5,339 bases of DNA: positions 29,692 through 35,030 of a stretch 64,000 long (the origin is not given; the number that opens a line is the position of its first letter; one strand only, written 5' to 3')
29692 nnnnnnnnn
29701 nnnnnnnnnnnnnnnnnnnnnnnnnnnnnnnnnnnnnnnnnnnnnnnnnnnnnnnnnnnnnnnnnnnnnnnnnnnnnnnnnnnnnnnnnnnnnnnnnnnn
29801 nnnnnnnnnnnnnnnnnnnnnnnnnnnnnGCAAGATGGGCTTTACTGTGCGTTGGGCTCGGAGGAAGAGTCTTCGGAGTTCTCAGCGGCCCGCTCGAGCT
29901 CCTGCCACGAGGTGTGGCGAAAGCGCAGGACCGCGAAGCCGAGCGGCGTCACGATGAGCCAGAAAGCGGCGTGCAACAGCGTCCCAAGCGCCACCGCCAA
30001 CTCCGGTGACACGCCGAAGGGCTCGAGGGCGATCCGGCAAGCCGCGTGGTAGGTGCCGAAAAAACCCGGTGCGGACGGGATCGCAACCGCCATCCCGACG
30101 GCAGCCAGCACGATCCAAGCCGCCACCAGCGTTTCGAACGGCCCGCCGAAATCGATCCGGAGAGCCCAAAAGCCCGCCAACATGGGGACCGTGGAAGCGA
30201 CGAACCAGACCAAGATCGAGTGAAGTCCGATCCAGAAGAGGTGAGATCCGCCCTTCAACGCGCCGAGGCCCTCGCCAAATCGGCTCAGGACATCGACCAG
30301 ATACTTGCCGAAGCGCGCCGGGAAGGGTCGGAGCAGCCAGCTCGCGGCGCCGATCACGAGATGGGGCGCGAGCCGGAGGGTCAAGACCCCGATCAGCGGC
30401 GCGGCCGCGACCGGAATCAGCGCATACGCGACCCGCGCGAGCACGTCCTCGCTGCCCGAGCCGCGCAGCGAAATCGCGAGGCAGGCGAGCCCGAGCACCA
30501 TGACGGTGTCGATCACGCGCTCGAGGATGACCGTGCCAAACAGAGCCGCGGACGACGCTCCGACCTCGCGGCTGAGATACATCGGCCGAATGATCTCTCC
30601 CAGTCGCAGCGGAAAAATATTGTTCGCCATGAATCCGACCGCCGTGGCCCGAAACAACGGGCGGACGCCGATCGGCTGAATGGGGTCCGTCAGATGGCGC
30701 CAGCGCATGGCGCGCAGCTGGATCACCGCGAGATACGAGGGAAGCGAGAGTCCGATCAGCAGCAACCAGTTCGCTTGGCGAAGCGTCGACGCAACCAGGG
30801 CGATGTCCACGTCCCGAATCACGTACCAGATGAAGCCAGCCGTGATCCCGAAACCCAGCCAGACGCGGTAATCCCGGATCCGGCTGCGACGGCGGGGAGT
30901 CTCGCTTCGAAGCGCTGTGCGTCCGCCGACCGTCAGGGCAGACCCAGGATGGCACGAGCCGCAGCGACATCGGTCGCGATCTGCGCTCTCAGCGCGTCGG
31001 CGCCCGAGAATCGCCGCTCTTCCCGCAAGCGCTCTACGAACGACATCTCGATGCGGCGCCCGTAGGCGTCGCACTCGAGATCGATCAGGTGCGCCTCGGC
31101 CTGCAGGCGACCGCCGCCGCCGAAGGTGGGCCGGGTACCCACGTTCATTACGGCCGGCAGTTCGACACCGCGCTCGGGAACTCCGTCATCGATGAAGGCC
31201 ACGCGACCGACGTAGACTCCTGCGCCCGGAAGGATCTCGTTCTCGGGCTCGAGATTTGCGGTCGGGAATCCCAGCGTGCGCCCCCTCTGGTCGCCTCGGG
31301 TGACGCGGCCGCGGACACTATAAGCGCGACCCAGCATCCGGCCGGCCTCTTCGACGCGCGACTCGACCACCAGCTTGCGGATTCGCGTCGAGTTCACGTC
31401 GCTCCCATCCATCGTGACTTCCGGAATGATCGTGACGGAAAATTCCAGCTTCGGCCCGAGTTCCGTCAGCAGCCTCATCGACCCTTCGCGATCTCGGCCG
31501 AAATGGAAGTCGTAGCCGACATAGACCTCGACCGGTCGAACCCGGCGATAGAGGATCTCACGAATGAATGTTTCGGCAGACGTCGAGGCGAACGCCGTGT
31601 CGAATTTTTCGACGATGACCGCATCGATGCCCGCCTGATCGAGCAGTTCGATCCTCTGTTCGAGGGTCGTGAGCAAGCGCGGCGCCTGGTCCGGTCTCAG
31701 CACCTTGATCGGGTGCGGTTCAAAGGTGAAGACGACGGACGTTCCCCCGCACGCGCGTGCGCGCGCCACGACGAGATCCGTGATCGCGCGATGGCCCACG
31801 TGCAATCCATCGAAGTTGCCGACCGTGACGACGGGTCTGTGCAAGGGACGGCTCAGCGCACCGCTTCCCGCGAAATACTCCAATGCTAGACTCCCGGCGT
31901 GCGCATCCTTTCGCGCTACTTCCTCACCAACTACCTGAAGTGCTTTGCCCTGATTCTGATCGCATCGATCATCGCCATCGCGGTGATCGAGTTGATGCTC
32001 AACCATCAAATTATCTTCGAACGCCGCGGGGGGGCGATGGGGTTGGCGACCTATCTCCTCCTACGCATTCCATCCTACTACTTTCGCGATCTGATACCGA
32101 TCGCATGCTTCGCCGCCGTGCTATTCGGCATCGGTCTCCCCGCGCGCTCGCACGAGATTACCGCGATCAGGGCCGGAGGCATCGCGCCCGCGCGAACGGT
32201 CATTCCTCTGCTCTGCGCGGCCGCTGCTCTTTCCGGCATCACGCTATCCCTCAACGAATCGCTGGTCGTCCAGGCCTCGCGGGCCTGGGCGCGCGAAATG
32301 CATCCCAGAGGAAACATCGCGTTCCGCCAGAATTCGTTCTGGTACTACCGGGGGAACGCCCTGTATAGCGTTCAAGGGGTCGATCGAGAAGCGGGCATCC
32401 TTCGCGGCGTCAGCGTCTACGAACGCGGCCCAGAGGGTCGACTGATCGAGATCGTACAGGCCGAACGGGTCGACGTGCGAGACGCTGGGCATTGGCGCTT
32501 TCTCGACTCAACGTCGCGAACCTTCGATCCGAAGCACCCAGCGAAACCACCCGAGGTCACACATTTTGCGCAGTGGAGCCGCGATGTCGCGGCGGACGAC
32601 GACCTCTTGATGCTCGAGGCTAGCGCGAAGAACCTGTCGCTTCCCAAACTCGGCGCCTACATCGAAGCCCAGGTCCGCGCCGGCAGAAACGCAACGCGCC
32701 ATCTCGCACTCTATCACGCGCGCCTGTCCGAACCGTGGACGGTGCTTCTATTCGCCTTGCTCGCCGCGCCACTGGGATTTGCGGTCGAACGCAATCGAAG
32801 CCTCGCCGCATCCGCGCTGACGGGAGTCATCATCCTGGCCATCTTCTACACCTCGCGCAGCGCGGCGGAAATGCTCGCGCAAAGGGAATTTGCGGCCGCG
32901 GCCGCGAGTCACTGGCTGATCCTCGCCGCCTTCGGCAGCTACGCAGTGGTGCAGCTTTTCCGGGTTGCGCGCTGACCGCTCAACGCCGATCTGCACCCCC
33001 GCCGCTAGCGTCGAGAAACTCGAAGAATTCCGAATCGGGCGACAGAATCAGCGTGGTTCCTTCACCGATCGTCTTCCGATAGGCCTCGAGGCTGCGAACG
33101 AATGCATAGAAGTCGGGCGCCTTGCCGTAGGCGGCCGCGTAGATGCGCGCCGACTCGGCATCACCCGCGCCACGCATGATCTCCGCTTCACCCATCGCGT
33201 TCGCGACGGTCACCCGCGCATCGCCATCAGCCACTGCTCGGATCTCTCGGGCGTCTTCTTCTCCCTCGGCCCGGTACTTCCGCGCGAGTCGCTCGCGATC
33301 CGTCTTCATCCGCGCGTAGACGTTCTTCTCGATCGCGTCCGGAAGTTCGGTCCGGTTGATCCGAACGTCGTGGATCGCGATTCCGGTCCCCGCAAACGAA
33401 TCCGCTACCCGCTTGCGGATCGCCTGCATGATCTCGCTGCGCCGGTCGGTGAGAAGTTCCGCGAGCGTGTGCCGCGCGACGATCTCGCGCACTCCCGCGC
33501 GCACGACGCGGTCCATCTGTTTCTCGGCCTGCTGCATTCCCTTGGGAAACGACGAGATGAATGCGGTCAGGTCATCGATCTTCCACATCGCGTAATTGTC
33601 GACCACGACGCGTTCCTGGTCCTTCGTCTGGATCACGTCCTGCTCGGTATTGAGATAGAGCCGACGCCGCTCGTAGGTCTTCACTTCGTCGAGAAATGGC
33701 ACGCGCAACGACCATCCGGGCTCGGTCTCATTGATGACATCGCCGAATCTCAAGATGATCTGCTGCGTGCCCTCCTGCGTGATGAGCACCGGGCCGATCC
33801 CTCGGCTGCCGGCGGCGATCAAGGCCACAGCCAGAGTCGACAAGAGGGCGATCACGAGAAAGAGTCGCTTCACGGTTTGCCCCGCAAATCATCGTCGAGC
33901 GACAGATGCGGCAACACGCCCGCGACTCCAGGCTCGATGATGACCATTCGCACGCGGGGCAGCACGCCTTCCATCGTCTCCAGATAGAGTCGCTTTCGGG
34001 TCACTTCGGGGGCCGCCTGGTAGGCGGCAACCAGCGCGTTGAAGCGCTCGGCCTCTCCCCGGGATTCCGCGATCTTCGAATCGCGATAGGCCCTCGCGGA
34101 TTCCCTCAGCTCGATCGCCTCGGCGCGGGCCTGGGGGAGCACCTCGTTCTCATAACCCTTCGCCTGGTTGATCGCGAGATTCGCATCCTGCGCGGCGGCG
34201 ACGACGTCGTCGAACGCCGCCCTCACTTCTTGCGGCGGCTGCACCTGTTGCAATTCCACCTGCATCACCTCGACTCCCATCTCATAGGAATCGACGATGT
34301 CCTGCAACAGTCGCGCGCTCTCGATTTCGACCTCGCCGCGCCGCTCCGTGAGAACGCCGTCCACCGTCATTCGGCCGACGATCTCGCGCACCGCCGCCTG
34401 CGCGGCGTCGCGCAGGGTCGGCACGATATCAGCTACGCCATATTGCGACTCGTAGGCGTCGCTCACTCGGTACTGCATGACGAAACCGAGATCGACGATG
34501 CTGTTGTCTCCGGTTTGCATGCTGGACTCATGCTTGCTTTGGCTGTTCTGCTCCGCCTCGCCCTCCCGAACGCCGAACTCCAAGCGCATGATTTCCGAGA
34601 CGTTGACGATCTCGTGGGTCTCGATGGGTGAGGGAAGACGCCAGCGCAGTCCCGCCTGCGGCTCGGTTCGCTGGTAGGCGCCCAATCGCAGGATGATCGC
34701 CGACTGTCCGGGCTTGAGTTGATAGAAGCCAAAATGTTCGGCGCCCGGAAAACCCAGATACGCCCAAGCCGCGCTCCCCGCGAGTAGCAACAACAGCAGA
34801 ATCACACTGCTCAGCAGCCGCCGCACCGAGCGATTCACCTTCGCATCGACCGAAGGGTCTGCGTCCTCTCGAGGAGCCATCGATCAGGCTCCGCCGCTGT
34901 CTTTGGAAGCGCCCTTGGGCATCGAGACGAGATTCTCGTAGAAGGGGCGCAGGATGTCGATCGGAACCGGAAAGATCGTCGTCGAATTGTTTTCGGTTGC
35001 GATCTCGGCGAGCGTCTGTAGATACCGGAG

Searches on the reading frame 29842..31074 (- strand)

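Call 70: search_protein_families(library=pfam, proteins=[window:29842-31074:-], max_evalue=0.00001)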
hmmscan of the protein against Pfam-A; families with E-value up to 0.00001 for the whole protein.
window:29842-31074:- (410 aa): 1 family
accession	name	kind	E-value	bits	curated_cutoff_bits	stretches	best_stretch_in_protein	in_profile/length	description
PF03706.18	LPG_synthase_TM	-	3e-37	129.1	33.4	1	71-379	1-302/302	Lysylphosphatidylglycerol synthase TM region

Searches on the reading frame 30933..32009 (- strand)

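Call 70: search_protein_families(library=pfam, proteins=[window:30933-32009:-], max_evalue=0.00001)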
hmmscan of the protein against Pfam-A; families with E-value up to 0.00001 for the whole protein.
window:30933-32009:- (358 aa): 2 families
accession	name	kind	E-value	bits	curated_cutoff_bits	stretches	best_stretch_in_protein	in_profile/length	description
PF06574.18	FAD_syn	-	1.3e-48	165.3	27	1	57-209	6-158/158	FAD synthetase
PF01687.23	Flavokinase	-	2.7e-39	134.6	19.6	1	226-355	1-124/124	Riboflavin kinase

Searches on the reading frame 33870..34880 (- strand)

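Call 87: search_protein_families(library=pfam, proteins=[window:33870-34880:-], max_evalue=0.00001)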
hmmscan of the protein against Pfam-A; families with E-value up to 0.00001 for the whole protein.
window:33870-34880:- (336 aa): 1 family
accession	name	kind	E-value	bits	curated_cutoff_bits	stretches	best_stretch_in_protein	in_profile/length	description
PF01145.31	Band_7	-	8.7e-26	91.5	23.6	1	54-242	2-174/176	SPFH domain / Band 7 family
